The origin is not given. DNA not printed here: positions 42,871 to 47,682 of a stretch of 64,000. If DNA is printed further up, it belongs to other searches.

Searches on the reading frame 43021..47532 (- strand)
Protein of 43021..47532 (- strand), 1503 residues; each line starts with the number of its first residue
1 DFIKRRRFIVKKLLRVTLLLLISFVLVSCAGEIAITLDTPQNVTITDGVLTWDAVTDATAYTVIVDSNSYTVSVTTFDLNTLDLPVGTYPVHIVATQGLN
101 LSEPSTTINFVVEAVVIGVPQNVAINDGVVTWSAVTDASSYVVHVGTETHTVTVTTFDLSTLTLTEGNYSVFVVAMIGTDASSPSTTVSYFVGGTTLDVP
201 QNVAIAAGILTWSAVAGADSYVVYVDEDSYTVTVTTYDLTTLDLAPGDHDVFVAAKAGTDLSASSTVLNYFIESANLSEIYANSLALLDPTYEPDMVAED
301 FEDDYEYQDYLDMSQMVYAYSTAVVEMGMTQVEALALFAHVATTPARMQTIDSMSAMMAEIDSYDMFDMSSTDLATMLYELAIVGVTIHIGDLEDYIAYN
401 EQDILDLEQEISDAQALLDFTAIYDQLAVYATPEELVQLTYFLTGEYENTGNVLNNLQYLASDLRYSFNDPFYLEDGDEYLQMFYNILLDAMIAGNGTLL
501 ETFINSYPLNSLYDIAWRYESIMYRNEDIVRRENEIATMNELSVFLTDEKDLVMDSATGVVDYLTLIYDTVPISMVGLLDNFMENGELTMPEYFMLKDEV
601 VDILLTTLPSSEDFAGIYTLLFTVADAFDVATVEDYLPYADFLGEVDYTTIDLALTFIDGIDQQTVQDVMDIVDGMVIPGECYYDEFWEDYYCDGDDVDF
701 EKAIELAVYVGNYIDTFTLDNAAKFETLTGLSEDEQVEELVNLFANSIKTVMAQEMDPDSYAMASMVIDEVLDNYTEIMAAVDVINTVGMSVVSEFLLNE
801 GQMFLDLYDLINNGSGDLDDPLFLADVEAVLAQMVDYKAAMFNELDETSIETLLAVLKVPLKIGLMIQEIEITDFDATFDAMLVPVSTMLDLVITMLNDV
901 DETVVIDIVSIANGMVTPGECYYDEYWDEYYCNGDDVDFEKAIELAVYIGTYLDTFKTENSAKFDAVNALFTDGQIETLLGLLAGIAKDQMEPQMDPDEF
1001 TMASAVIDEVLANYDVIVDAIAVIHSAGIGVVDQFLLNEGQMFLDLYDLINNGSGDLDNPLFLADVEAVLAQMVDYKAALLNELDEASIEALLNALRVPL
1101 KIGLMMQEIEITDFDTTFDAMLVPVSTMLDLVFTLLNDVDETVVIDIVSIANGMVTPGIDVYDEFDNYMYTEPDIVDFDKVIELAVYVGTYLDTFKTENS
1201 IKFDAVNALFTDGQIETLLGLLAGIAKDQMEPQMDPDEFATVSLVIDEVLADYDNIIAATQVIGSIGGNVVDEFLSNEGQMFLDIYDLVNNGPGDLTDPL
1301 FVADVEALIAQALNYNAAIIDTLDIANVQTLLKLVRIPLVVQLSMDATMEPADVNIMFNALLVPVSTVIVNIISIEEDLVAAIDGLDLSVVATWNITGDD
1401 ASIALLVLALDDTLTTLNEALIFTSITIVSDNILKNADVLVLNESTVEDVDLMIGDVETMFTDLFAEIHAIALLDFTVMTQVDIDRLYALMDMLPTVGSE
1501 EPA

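Call 7: search_protein_families(library=pfam, proteins=[window:43021-47532:-], max_evalue=0.001)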
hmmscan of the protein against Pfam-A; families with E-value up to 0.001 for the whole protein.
window:43021-47532:- (1503 aa): 1 family
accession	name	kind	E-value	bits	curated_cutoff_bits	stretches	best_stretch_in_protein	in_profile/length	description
PF22433.2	MtxA_IG-like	-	0.00048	20.4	26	0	40-78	4-44/83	Magnetotaxis protein MtxA, Immunoglobulin-like domain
